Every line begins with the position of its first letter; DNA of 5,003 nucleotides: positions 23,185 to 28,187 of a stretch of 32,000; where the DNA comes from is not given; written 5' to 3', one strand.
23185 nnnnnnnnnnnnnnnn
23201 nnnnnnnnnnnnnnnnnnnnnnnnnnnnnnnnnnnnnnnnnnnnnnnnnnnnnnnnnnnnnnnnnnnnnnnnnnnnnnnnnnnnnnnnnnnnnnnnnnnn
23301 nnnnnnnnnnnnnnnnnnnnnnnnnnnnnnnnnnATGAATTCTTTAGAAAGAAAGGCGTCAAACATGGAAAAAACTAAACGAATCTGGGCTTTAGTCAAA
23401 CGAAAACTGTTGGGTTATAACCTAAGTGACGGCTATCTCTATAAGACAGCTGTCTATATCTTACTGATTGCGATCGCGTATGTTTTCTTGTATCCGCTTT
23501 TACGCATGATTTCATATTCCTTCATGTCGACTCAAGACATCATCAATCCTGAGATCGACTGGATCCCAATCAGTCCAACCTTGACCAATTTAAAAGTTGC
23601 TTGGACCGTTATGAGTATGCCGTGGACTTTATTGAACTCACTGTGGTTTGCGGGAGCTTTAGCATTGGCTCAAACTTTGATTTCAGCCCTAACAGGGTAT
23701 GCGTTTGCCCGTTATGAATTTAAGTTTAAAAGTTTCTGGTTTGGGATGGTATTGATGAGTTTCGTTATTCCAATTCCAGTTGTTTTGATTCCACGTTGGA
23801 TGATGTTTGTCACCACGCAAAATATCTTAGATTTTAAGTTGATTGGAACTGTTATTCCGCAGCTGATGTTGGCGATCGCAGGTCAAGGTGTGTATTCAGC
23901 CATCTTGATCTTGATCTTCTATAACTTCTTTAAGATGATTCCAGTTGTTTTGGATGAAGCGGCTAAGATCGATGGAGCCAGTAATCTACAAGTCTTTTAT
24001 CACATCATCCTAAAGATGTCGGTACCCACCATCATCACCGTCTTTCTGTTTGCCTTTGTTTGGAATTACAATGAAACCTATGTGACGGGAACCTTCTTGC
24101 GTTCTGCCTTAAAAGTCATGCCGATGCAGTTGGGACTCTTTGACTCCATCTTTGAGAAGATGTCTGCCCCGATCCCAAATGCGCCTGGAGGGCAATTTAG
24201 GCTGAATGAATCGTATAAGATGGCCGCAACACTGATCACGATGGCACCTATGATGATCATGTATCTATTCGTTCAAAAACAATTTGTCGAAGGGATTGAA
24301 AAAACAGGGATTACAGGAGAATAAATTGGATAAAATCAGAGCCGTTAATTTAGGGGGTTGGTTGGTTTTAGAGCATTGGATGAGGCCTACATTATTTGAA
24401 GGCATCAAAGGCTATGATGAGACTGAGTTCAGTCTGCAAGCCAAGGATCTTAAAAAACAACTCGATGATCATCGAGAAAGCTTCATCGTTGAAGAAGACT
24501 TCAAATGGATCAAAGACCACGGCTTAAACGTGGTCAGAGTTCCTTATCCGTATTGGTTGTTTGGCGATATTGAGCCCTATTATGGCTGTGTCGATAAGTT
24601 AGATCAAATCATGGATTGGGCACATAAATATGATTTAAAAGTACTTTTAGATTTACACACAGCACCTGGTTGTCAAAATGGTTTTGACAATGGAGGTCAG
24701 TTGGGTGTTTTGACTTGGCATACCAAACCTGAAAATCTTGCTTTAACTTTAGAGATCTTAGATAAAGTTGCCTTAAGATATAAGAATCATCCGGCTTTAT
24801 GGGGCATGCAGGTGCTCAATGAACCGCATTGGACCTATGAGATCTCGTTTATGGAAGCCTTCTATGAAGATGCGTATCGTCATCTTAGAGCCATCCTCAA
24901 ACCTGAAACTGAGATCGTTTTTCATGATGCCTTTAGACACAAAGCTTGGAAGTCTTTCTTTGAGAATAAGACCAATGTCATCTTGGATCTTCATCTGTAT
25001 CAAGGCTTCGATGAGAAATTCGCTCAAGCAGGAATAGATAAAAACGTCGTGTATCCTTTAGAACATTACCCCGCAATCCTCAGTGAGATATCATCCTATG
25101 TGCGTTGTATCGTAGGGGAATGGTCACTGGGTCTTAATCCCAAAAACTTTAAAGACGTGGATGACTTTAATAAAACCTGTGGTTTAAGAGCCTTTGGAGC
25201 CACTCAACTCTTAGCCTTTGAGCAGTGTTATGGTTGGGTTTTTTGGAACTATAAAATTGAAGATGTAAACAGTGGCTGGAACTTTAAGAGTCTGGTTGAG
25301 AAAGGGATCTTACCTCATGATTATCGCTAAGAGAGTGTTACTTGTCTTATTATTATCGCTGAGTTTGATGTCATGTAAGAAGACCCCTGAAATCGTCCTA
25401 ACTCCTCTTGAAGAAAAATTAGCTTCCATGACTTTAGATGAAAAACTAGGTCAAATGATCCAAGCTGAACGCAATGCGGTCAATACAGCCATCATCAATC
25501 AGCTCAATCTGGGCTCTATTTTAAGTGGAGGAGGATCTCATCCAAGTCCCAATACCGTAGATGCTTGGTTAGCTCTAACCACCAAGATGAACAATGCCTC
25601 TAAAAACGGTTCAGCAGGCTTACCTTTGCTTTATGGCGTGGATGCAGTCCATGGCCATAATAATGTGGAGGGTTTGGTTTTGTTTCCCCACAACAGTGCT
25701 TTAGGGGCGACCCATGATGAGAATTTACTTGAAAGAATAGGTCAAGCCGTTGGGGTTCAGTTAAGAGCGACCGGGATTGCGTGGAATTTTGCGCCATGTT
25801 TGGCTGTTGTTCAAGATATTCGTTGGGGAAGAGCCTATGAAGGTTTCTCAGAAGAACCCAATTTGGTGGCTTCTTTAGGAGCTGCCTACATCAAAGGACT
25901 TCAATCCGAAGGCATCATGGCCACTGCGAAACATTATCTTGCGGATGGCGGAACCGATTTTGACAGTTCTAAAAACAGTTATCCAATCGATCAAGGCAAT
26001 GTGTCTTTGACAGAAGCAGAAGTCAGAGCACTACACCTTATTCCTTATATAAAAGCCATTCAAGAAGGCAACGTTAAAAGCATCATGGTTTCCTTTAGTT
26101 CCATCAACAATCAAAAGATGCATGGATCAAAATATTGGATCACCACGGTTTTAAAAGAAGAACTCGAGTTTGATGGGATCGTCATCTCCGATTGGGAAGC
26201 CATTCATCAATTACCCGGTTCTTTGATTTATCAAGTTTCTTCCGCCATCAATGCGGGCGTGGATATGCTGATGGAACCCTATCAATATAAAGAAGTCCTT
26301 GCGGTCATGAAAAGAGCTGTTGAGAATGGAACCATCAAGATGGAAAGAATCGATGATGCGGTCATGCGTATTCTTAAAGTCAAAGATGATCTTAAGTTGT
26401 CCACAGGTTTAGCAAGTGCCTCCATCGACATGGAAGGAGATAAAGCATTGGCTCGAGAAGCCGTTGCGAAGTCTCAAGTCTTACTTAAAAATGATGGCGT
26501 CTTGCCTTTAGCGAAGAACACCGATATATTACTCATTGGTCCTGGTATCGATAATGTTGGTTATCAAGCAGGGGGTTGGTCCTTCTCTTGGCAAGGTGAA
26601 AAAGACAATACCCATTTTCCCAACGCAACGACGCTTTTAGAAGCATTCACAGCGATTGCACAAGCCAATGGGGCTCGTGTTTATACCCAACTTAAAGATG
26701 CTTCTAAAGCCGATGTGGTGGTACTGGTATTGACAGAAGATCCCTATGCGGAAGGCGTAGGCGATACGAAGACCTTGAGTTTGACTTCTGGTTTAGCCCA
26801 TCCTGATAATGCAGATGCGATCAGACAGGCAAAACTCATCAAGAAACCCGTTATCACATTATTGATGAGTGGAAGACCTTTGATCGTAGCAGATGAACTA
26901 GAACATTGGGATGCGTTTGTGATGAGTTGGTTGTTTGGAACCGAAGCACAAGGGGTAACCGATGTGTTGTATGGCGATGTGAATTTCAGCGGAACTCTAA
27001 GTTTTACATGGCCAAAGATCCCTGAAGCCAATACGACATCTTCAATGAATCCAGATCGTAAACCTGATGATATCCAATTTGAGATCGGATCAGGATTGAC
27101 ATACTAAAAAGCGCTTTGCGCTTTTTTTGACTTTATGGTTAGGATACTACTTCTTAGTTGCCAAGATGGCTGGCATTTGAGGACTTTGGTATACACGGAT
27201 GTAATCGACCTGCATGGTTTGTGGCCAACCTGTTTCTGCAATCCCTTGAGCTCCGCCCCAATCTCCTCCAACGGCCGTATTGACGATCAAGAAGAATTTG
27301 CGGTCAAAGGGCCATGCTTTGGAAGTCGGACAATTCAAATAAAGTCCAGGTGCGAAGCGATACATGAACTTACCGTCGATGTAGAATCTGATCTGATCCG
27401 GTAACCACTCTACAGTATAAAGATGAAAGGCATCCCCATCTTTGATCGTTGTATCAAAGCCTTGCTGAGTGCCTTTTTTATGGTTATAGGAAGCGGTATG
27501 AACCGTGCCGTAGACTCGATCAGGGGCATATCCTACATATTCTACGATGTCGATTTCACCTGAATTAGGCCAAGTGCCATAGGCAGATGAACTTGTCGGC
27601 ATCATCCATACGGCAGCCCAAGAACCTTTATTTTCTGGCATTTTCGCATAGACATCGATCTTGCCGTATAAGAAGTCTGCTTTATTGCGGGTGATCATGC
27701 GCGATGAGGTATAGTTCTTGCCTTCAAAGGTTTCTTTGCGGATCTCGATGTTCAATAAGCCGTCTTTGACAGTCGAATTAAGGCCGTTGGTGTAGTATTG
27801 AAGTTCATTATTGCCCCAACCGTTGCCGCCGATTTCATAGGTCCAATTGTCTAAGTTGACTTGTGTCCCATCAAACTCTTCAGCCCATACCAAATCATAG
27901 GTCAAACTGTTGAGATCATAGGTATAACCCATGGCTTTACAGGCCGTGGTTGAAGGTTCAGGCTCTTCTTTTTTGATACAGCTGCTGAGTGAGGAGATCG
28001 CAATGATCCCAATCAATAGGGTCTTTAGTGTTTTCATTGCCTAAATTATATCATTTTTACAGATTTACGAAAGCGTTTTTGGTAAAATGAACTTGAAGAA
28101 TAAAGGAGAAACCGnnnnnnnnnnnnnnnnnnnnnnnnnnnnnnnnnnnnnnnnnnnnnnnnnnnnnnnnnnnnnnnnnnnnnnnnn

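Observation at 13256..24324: Atypical seven-gene transporter core: giant SBP fusion plus two permease pairs split by an NHL-TPR-Yip1 protein and an anchored GH-like protein. This is a candidate undescribed surface capture/import machine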

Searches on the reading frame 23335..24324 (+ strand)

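Call 4: search_protein_families(library=pfam, proteins=[window:23335-24324:+], max_evalue=0.01)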
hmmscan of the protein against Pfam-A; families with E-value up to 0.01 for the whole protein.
window:23335-24324:+ (329 aa): 1 family
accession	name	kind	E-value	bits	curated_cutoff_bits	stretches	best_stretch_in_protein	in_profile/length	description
PF00528.27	BPD_transp_1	-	3.2e-12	47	26.4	1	119-319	3-180/184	Binding-protein-dependent transport system inner membrane component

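Call 5: search_protein_families(library=ncbifam, proteins=[window:23335-24324:+], max_evalue=0.01)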
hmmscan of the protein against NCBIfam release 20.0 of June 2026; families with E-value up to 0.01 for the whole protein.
window:23335-24324:+ (329 aa): 10 families
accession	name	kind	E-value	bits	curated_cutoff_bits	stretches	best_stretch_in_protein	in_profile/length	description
NF008210.0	PRK10973.1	equivalog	2.1e-16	60.5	297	1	41-321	13-276/281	sn-glycerol-3-phosphate ABC transporter permease UgpE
NF008231.0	PRK10998.1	equivalog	8.7e-16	58.3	261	1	40-326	16-294/296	maltose ABC transporter permease MalG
NF040932.1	ABC_arch_GlcU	equivalog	9.3e-15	55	340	1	40-325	5-268/272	glucose ABC transporter permease GlcU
NF007047.0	PRK09500.1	equivalog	2.2e-08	34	326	1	43-265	9-217/257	spermidine/putrescine ABC transporter permease PotC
NF040839.1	tungstate_WtpB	equivalog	4.6e-07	29.7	340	1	98-242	45-191/251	tungstate ABC transporter permease WtpB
NF006939.0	PRK09421.1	equivalog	3.6e-05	23.3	262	1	102-255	15-172/230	molybdate ABC transporter permease subunit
TIGR01581.1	Mo_ABC_porter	hypoth_equivalog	0.00012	21.7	210.3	1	94-242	18-169/225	ABC transporter permease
TIGR02141.1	modB_ABC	equivalog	0.00016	21.4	182.6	1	103-243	4-147/208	molybdate ABC transporter permease subunit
NF007889.0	PRK10592.1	equivalog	0.00043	20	476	1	41-265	12-229/281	putrescine ABC transporter permease PotI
NF043074.1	MMSYN1_0196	equivalog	0.00068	19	350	1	43-242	17-204/277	spermidine/putrescine ABC transporter permease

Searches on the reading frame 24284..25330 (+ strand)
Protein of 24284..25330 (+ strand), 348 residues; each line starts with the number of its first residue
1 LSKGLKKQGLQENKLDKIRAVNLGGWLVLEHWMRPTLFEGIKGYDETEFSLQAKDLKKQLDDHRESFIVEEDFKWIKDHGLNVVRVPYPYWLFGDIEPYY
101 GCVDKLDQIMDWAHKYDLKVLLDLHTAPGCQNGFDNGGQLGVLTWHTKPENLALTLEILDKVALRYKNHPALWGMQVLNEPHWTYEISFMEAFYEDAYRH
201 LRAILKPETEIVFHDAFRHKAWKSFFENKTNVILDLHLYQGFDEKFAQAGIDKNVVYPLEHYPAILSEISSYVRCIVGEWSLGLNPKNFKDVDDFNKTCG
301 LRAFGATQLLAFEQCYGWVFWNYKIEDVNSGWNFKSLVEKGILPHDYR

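Call 4: search_protein_families(library=pfam, proteins=[window:24284-25330:+], max_evalue=0.01)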
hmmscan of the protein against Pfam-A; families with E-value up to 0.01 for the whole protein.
window:24284-25330:+ (348 aa): 2 families
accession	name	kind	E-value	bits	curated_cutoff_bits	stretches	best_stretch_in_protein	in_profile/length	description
PF00150.24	Cellulase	-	1.4e-11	44.9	23.5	1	68-290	22-244/272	Cellulase (glycosyl hydrolase family 5)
PF02449.21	Glyco_hydro_42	-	2.5e-07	30.9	21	0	153-193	110-150/376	Beta-galactosidase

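Call 5: search_protein_families(library=ncbifam, proteins=[window:24284-25330:+], max_evalue=0.01)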
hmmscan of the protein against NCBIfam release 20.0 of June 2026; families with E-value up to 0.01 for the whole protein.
window:24284-25330:+ (348 aa): 0 families

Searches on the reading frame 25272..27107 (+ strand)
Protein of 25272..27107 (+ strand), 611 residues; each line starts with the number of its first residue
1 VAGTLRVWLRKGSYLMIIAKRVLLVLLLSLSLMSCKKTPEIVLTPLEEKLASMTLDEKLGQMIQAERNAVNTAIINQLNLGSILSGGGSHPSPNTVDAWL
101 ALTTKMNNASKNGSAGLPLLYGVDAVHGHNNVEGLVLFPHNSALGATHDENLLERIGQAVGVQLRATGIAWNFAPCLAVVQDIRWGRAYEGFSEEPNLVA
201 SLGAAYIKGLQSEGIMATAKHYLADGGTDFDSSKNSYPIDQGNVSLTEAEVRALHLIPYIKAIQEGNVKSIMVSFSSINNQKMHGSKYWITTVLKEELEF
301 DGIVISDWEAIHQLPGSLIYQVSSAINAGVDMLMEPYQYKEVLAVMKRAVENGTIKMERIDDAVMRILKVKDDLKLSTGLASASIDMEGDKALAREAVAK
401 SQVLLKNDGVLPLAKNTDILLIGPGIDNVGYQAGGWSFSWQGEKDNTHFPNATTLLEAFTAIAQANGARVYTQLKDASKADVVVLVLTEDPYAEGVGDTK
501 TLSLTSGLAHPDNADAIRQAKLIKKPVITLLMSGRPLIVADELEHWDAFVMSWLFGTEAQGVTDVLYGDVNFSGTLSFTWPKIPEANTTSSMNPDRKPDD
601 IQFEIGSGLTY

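Call 7: search_protein_families(library=pfam, proteins=[window:25272-27107:+], max_evalue=0.001)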
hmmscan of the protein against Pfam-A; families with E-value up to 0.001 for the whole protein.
window:25272-27107:+ (611 aa): 2 families
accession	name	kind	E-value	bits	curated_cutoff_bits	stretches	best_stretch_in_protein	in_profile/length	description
PF00933.27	Glyco_hydro_3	-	1.1e-75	255.5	27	1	54-370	1-316/316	Glycosyl hydrolase family 3 N terminal domain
PF01915.27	Glyco_hydro_3_C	-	2.8e-33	116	31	1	403-611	2-200/200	Glycosyl hydrolase family 3 C-terminal domain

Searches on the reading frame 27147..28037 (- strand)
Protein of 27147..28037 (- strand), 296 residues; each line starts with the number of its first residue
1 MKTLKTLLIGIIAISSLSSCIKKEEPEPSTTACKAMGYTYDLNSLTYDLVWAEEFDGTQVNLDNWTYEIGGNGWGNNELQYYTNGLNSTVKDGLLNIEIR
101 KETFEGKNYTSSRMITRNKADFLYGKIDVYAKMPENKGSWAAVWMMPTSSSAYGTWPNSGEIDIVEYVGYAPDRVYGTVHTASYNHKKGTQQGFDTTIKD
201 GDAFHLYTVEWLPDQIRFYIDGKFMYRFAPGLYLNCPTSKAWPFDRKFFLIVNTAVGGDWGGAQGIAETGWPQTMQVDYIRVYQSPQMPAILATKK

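Call 7: search_protein_families(library=pfam, proteins=[window:27147-28037:-], max_evalue=0.001)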
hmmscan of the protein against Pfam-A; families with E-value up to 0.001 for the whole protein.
window:27147-28037:- (296 aa): 2 families
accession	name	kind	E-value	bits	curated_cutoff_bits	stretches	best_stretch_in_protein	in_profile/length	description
PF00722.28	Glyco_hydro_16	-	6.9e-23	81.4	22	1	85-271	11-173/175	Glycosyl hydrolases family 16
PF03935.22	SKN1_KRE6_Sbg1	-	1.7e-11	43.7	30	2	44-157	114-239/501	Beta-glucan synthesis-associated protein SKN1/KRE6/Sbg1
